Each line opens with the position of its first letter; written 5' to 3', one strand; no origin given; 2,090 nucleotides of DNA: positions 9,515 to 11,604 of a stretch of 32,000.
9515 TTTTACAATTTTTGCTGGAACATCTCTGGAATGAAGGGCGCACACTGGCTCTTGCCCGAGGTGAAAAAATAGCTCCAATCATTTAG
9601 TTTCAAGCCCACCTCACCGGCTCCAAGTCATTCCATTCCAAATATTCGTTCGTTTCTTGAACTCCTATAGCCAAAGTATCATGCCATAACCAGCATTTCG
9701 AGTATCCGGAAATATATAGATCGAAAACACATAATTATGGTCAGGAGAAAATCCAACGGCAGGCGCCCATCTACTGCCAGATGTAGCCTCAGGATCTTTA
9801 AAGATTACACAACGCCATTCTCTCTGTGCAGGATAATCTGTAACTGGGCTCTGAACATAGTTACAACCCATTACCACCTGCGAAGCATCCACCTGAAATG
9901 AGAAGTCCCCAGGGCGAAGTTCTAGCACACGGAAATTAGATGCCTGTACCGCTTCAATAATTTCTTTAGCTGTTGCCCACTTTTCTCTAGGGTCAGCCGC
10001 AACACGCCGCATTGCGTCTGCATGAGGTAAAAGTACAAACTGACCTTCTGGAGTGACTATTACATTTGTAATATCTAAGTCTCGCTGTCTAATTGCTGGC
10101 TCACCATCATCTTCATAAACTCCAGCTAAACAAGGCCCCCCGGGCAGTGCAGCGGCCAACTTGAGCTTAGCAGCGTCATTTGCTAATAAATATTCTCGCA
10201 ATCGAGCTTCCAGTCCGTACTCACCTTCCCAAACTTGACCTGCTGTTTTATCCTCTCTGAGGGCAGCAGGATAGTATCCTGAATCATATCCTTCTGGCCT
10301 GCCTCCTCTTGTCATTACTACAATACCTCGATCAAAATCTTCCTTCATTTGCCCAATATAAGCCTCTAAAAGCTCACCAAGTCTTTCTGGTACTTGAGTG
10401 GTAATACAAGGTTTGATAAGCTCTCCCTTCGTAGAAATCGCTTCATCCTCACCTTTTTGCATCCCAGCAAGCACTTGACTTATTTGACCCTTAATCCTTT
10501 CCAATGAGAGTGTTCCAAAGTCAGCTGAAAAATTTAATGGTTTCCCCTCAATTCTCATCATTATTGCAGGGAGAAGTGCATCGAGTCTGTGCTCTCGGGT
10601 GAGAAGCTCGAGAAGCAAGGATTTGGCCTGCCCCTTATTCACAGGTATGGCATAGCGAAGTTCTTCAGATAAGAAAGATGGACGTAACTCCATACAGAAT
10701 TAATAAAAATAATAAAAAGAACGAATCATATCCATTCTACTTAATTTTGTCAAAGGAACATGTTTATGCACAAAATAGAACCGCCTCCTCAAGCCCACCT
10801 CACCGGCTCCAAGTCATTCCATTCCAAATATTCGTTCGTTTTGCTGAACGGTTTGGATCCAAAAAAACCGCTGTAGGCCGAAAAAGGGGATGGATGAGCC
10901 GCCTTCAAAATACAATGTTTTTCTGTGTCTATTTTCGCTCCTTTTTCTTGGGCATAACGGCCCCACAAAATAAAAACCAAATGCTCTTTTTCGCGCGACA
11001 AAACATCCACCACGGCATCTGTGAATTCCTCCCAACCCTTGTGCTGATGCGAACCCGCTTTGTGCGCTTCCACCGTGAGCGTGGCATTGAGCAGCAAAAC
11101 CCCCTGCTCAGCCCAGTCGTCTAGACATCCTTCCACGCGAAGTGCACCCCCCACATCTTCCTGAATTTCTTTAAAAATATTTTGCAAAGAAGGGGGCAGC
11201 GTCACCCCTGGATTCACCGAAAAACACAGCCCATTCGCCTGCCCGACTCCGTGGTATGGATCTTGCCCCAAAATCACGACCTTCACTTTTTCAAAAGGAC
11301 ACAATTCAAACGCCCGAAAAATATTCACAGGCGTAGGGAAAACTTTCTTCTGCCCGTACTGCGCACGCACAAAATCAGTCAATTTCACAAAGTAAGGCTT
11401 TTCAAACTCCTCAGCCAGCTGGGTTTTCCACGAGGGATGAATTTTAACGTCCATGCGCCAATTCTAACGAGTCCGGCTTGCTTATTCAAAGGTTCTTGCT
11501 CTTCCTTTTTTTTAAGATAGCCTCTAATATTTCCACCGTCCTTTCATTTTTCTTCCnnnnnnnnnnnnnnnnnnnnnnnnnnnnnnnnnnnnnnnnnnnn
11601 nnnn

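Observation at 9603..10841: Single-gene cassette bracketed by a perfect 53-bp duplication of the ung 3' end (Campbell-type insertion footprint, no recombinase)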

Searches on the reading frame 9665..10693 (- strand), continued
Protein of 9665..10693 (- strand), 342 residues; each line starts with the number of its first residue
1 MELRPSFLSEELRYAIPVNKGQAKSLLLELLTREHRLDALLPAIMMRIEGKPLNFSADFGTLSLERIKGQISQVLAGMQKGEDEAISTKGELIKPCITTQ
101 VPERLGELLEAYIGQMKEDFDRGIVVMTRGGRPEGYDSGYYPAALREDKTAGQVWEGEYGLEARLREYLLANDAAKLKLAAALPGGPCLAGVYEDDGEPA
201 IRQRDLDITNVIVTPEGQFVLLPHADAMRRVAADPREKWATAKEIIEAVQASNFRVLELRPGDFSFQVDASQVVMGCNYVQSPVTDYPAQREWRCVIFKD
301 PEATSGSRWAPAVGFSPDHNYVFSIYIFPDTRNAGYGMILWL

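Call 118: predict_structure(alignment_id=A7)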
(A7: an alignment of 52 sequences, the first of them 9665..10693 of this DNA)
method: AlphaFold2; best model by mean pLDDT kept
length: 342 residues; sequences in the alignment: 52
mean_pLDDT: 82.8   pTM: 0.70
mean pLDDT of the five models: 82.8, 82.6, 82.3, 81.9, 81.4
residues with pLDDT >= 90: 202; 70-90: 59; 50-70: 46; < 50: 35
segments of 3 or more residues with pLDDT < 50: 1-9, 57-61, 82-100
pLDDT, mean of each block of 10 residues (from residue 1): 38 59 75 67 68 51 68 70 42 45 84 98 93 83 97 98 98 96 98 96 98 98 97 98 96 92 81 97 78 93 74 94 94 97 97
secondary structure, 60 per line:
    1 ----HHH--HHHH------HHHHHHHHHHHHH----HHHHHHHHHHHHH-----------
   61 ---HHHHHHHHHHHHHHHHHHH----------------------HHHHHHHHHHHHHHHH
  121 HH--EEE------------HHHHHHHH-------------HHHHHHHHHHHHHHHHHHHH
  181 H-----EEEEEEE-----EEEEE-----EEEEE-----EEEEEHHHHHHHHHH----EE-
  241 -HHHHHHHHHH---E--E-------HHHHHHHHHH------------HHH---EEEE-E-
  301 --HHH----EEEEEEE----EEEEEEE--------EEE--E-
elements in order: H10-13 H20-32 H37-49 H64-82 H105-122 E125-127 H140-147 H161-181 E187-193 E199-203 E209-213 E219-223 H224-233 H242-251 H266-275 E294-297 E310-316 E321-327 E336-338

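Call 120: fold_search(model_id=the predicted structure, library=pdb)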
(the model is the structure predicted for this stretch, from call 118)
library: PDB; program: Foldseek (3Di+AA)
matches with E <= 10: 45; with E <= 0.001: 0
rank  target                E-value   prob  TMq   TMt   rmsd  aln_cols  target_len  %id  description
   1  8ovc_V                2.1e+00  0.03  0.09  0.18  17.2       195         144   14  Respiratory supercomplex (III2-IV2) from Mycobacterium smegmatis (released 2024-07-17)
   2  2cnv                  2.6e+00  0.01  0.10  0.11  19.3       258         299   13  SAICAR-synthase from Saccharomyces cerevisiae complexed SAICAR (released 2006-06-08)
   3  9bh5_Co               2.9e+00  0.02  0.08  0.19  17.7        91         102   11  High-resolution C. elegans 80S ribosome structure - class 1 (released 2024-09-04)
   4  3gyx_A                3.1e+00  0.01  0.09  0.06  22.2       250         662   12  Crystal structure of adenylylsulfate reductase from Desulfovibrio gigas (released 2009-12-15)
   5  6za4_B                3.3e+00  0.01  0.11  0.10  22.1       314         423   12  M. tuberculosis salicylate synthase MbtI in complex with 5-(3-cyanophenyl)furan-2-carboxylate (released 2020-07-01)
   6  8ovc_a                3.9e+00  0.01  0.09  0.17  18.0       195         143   14  Respiratory supercomplex (III2-IV2) from Mycobacterium smegmatis (released 2024-07-17)
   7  8fnl_A                4.7e+00  0.01  0.07  0.08  22.0       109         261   14  Structure of E138K/Q148K HIV-1 intasome with Dolutegravir bound (released 2023-08-09)
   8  4ztp_H                6.6e+00  0.02  0.07  0.10  14.5        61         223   15  Fab structure of rabbit monoclonal antibody R53 targeting an epitope in HIV-1 gp120 C4 region (released 2015-08-19)
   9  8ulf_H                6.9e+00  0.03  0.07  0.10   4.4        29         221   21  Crystal structure of Plasmodium vivax CelTOS in complex with antibody 7g7 (released 2024-09-11)
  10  5cex_D                6.9e+00  0.03  0.07  0.10   4.6        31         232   13  Crystal Structure of Fab 32H+109L, a putative precursor of the PGT121 family of potent HIV-1 antibodies (released 2015-12-23)
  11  8d01_A                6.9e+00  0.02  0.07  0.11   4.5        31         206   13  The domain-swaped dimer of the HIV-1 CD4bs targeting antibody 21N13 (released 2023-12-13)
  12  2hvj_A                6.9e+00  0.02  0.07  0.10   4.5        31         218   16  Crystal structure of KcsA-Fab-TBA complex in low K+ (released 2007-02-20)
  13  4yy8_A                6.9e+00  0.02  0.08  0.07   8.4        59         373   14  Crystal Structure Analysis of Kelch protein from Plasmodium falciparum (released 2015-04-01)
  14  1obd                  6.9e+00  0.01  0.09  0.09  18.1       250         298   12  SAICAR-synthase complexed with ATP (released 2003-03-06)
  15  8e0u_D                7.3e+00  0.01  0.09  0.09  14.5       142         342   16  DAHP (3-deoxy-D-arabinoheptulosonate-7-phosphate) Synthase complexed with Sulfate in unbound:(bound)2:other conformati (released 2022-10-12)
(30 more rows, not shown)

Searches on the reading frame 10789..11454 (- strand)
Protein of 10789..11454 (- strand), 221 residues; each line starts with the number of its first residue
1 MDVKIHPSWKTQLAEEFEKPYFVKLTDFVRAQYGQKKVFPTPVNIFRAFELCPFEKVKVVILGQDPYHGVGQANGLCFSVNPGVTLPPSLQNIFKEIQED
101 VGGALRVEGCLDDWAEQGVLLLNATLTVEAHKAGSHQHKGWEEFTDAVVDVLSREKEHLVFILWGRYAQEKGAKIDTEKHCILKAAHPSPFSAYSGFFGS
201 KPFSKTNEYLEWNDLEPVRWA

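Call 4: search_protein_families(library=pfam, proteins=[window:10789-11454:-], max_evalue=0.1)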
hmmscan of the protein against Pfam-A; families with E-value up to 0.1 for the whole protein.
window:10789-11454:- (221 aa): 2 families
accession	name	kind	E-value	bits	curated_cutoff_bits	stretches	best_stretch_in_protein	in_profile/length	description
PF03167.25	UDG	-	1.6e-17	64.4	24.3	1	52-210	4-140/141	Uracil DNA glycosylase superfamily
PF23339.1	PTHB1_CtH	-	0.05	14.2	27.9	1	121-154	8-38/77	PTHB1 C-terminal helix bundle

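Call 20: find_encoding_contigs(protein=window:10789-11454:-, flank=8000, max_places=10)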
Protein window:10789-11454:- (221 aa): no gene with exactly this product is on record in the collection.

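Call 26: find_homologous_proteins(query=window:10789-11454:-, max_evalue=1e-40)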
Query window:10789-11454:- (221 aa): 8000 proteins with E <= 1e-40 among 8000 candidates; the best 120 are listed.
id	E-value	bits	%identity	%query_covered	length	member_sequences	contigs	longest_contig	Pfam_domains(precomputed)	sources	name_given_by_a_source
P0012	1.5e-150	517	100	100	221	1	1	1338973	PF03167.26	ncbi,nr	ncbi:uracil-DNA glycosylase [Candidatus Peregrinibacteria bacterium]|nr:MAG: uracil-DNA glycosylase 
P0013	7.8e-130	450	86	100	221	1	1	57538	PF03167.26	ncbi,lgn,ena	-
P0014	4.4e-125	434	83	100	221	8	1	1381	PF03167.26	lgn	-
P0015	2.1e-124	432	82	100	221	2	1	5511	PF03167.26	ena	-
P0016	1.4e-121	423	81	100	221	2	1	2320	PF03167.26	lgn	-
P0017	1.5e-120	419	80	100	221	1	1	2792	PF03167.26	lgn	-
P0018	2.5e-119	415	79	100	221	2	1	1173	PF03167.26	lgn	-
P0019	3.2e-119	415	79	100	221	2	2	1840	PF03167.26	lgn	-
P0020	4.4e-119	414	79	100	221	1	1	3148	PF03167.26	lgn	-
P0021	1.1e-117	410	77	100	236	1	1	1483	PF03167.26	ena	-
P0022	2.9e-117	408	81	95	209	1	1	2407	PF03167.26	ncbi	-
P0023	1.2e-116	406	79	100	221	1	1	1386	PF03167.26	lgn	-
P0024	2.9e-116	405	79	100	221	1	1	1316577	PF03167.26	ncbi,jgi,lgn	ncbi:MAG: uracil-DNA glycosylase [Candidatus Gracilibacteria bacterium]|jgi:uracil-DNA glycosylase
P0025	9.5e-116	403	79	100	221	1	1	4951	PF03167.26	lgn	-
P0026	9.7e-116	403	78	100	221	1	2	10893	PF03167.26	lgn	-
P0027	3.3e-115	402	78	100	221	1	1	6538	PF03167.26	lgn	-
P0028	5.7e-115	401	76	100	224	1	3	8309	PF03167.26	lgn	-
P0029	5.8e-115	401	77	100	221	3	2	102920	PF03167.26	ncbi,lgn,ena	-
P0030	7.3e-115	401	78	100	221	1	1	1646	PF03167.26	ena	-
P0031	1.5e-114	400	77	100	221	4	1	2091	PF03167.26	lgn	-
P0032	2.8e-114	399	78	100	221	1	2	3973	PF03167.26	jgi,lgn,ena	-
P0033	3.3e-114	398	79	100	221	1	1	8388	PF03167.26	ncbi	-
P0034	4.7e-114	398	75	100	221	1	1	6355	PF03167.26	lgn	-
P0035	6.5e-114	397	76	100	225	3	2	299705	PF03167.26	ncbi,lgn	-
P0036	1.4e-113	396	77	100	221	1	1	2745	PF03167.26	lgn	-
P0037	2.2e-113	396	78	100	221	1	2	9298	PF03167.26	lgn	-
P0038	2.4e-113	396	77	100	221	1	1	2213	PF03167.26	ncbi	-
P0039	2.5e-113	396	77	100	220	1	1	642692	PF03167.26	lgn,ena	-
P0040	4.0e-113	395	76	100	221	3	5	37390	PF03167.26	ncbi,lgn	-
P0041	4.9e-113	395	76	100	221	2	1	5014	PF03167.26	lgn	-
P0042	1.1e-112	393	76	100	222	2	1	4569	PF03167.26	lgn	-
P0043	3.2e-112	392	76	100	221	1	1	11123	PF03167.26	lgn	-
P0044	3.8e-112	392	75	100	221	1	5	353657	PF03167.26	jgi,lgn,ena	jgi:uracil-DNA glycosylase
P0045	4.6e-112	391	76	100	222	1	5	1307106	PF03167.26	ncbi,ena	ncbi:MAG: uracil-DNA glycosylase [Patescibacteria group bacterium]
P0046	5.1e-112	391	76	100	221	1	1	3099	PF03167.26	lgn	-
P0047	7.1e-112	391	76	100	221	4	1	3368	PF03167.26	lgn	-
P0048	1.5e-111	390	75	100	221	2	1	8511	PF03167.26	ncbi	-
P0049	1.6e-111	390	76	100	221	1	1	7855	PF03167.26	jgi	jgi:uracil-DNA glycosylase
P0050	4.9e-110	385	74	100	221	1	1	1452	PF03167.26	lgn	-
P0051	2.9e-108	379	74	100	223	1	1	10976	PF03167.26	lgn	-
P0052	7.1e-107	374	76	93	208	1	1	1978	PF03167.26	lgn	-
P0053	8.4e-107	374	75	100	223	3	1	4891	PF03167.26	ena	-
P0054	2.7e-106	373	72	100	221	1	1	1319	PF03167.26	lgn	-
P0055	4.3e-106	372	73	100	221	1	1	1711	PF03167.26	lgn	-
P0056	1.0e-105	371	73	100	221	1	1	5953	PF03167.26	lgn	-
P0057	1.1e-105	371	74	100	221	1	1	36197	PF03167.26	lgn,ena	-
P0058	1.7e-105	370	73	100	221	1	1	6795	PF03167.26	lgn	-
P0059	1.8e-105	370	72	100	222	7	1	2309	PF03167.26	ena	-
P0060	9.0e-105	368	72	100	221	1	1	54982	PF03167.26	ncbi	-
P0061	1.3e-104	367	72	100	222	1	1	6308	PF03167.26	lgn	-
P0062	2.2e-104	366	73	100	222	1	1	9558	PF03167.26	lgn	-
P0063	3.1e-104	366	70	100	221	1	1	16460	PF03167.26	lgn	-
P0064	8.7e-104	364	70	100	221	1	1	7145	PF03167.26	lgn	-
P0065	3.6e-103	362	72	100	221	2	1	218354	PF03167.26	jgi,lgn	jgi:uracil-DNA glycosylase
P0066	5.7e-103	362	71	100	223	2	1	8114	PF03167.26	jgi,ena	-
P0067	1.1e-102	361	73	100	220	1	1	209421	PF03167.26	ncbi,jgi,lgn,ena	ncbi:MAG: uracil-DNA glycosylase [Candidatus Gracilibacteria bacterium]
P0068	2.4e-102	360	69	100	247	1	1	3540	PF03167.26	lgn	-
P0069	2.4e-102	360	71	100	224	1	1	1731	PF03167.26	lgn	-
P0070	3.7e-102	359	72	100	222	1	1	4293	PF03167.26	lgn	-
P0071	5.1e-102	359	70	100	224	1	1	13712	PF03167.26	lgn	-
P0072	1.1e-101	358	71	100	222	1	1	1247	PF03167.26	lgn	-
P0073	4.1e-101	356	70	100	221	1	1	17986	PF03167.26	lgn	-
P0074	5.6e-101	355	69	100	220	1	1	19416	PF03167.26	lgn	-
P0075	5.6e-101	355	71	100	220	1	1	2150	PF03167.26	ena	-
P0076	6.3e-101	355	73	96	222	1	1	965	PF03167.26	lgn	-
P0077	7.2e-101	355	73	94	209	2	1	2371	PF03167.26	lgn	-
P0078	7.6e-101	355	71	100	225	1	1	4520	PF03167.26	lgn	-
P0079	3.2e-100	353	71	100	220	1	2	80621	PF03167.26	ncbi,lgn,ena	-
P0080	3.8e-100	352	71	100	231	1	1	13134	PF03167.26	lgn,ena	-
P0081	4.5e-100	352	68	100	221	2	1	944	PF03167.26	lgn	-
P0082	1.3e-99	351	69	100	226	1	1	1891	PF03167.26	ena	-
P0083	1.4e-99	351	70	100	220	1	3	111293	PF03167.26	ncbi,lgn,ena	-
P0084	1.7e-99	350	69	100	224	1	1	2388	PF03167.26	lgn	-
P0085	3.0e-99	350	68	100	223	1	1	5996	PF03167.26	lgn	-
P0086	3.1e-99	349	70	100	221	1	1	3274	PF03167.26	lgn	-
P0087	3.2e-99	349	69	100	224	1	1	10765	PF03167.26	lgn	-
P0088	3.9e-99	349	68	100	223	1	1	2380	PF03167.26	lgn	-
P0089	4.1e-99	349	69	100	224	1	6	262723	PF03167.26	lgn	-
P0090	5.0e-99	349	69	100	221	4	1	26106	PF03167.26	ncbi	-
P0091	5.2e-99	349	69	99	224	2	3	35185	PF03167.26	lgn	-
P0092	5.6e-99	349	69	100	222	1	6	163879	PF03167.26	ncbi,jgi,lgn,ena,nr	ncbi:uracil-DNA glycosylase [Candidatus Peregrinibacteria bacterium CG11_big_fil_rev_8_21_14_0_20_46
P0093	5.7e-99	349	67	100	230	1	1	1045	PF03167.26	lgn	-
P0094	5.9e-99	349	68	100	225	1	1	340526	PF03167.26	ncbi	-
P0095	6.3e-99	348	67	100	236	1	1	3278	PF03167.26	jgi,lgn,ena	-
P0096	6.7e-99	348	68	100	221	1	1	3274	PF03167.26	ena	-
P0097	7.8e-99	348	68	100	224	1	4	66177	PF03167.26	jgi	jgi:uracil-DNA glycosylase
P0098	1.3e-98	347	69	99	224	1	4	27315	PF03167.26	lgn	-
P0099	2.0e-98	347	69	100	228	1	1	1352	PF03167.26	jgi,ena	-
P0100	2.0e-98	347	69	100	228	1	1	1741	PF03167.26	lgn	-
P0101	2.0e-98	347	74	94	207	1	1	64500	PF03167.26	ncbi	ncbi:MAG: uracil-DNA glycosylase, partial [Candidatus Gracilibacteria bacterium]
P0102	2.2e-98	347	68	100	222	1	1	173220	PF03167.26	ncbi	-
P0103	3.3e-98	346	68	100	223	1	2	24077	PF03167.26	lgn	-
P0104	3.9e-98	346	69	100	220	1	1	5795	PF03167.26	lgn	-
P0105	4.3e-98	346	70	100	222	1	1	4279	PF03167.26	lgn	-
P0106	5.2e-98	345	69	100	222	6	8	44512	PF03167.26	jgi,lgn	jgi:uracil-DNA glycosylase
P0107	5.6e-98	345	69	100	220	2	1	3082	PF03167.26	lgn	-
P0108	6.0e-98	345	67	100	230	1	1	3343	PF03167.26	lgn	-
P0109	7.0e-98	345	67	100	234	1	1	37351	PF03167.26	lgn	-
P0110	7.2e-98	345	67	99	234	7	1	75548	PF03167.26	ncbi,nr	ncbi:MAG: uracil-DNA glycosylase [Candidatus Pacebacteria bacterium]|nr:uracil-DNA glycosylase [Cand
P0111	8.3e-98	345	67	100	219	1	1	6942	PF03167.26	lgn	-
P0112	8.8e-98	345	70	100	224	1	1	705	PF03167.26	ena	-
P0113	9.0e-98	345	68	99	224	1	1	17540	PF03167.26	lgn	-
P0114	9.4e-98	345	69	100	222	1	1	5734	PF03167.26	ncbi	-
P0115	1.0e-97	344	70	100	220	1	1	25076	PF03167.26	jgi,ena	-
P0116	1.2e-97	344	68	99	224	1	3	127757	PF03167.26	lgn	-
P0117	1.5e-97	344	69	100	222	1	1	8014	PF03167.26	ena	-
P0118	1.5e-97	344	68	100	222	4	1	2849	PF03167.26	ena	-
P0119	1.9e-97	344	69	100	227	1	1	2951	PF03167.26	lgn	-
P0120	2.0e-97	344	65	100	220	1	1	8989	PF03167.26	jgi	jgi:uracil-DNA glycosylase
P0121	2.7e-97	343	67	100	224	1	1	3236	PF03167.26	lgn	-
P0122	3.0e-97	343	67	100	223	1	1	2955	PF03167.26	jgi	jgi:uracil-DNA glycosylase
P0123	3.2e-97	343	68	99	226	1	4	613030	PF03167.26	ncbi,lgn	-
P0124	3.3e-97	343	69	99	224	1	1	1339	PF03167.26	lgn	-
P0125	3.3e-97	343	67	100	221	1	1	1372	PF03167.26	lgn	-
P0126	4.0e-97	343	69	100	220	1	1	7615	PF03167.26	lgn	-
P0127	4.2e-97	342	70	100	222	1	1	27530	PF03167.26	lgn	-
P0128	5.7e-97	342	67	100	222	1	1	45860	PF03167.26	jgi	-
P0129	5.8e-97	342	67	100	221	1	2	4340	PF03167.26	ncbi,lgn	-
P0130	6.0e-97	342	69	99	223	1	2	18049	PF03167.26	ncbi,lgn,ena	-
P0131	6.9e-97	342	68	99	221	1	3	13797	PF03167.26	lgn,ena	-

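Call 27: find_encoding_contigs(protein=P0013, flank=6000, max_places=2)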
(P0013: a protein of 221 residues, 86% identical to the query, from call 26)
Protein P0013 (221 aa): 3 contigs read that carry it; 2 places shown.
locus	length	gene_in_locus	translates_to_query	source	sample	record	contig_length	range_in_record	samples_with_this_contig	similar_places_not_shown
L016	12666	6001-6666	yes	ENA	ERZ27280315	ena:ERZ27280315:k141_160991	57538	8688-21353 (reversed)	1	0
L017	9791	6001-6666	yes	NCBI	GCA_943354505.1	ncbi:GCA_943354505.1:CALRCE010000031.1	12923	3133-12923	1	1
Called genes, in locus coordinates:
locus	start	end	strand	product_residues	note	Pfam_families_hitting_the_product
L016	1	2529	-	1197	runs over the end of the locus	PF04563:RNA_pol_Rpb2_1, PF04561:RNA_pol_Rpb2_2, PF04565:RNA_pol_Rpb2_3, PF10385:RNA_pol_Rpb2_45, PF00562:RNA_pol_Rpb2_6, PF04560:RNA_pol_Rpb2_7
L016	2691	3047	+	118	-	PF02604:PhdYeFM_antitox (faint)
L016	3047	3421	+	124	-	PF01850:PIN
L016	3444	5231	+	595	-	PF00664:ABC_membrane, PF00005:ABC_tran, PF02463:SMC_N (faint)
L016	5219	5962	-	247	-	PF01479:S4, PF00849:PseudoU_synth_2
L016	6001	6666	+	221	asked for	PF03167:UDG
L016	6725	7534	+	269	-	PF01619:Pro_dh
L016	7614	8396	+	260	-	-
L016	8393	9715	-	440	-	PF02403:Seryl_tRNA_N, PF00587:tRNA-synt_2b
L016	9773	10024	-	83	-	-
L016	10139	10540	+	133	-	-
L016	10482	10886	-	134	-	PF22091:DUF6941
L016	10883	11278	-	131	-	PF22091:DUF6941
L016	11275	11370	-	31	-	-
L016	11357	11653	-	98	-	PF01909:NTP_transf_2, PF18765:Polbeta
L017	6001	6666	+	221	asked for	PF03167:UDG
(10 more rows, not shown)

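Call 28: find_encoding_contigs(protein=P0024, flank=6000, max_places=2)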
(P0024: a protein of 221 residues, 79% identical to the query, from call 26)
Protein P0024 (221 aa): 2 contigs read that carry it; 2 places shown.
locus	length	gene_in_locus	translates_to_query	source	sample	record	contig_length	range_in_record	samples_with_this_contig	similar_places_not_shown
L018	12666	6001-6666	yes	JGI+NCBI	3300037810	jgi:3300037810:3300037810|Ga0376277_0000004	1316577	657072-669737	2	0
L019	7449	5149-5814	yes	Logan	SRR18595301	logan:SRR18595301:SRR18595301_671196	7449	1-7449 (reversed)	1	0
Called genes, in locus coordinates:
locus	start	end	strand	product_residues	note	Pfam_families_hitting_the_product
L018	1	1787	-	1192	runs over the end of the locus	PF04563:RNA_pol_Rpb2_1, PF04561:RNA_pol_Rpb2_2, PF04565:RNA_pol_Rpb2_3, PF10385:RNA_pol_Rpb2_45, PF00562:RNA_pol_Rpb2_6, PF04560:RNA_pol_Rpb2_7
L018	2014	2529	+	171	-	-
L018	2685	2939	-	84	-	-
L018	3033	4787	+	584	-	PF00664:ABC_membrane, PF02463:SMC_N (weak), PF00005:ABC_tran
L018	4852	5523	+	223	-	-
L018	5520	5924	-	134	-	-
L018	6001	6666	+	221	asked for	PF03167:UDG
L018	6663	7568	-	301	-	-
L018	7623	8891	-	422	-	PF02403:Seryl_tRNA_N, PF00587:tRNA-synt_2b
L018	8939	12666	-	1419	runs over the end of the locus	PF01435:Peptidase_M48 (weak), PF03109:ABC1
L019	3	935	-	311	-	?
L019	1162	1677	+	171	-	-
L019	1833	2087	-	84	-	-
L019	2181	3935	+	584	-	PF00664:ABC_membrane, PF02463:SMC_N (weak), PF00005:ABC_tran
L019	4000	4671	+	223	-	-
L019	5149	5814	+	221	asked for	PF03167:UDG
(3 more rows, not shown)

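Call 29: find_encoding_contigs(protein=P0029, flank=6000, max_places=2)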
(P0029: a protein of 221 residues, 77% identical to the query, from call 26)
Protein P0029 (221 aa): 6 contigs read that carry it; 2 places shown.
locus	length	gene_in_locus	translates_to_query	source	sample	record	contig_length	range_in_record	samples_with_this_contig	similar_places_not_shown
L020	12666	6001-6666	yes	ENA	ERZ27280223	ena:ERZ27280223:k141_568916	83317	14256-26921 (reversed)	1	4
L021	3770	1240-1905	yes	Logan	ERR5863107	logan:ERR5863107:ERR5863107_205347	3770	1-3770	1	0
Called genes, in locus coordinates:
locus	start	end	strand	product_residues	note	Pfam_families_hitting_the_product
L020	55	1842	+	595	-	PF00664:ABC_membrane, PF00005:ABC_tran, PF02463:SMC_N (weak)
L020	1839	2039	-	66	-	-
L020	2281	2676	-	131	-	-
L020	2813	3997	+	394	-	-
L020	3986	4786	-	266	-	PF01978:TrmB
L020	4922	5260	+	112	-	-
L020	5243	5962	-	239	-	PF01479:S4, PF00849:PseudoU_synth_2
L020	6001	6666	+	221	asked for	PF03167:UDG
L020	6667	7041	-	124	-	-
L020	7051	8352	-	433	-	PF02403:Seryl_tRNA_N, PF00587:tRNA-synt_2b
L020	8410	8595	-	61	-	-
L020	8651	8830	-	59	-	-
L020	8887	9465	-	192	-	-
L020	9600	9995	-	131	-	PF22091:DUF6941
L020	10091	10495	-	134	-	PF22091:DUF6941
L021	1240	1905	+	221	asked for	PF03167:UDG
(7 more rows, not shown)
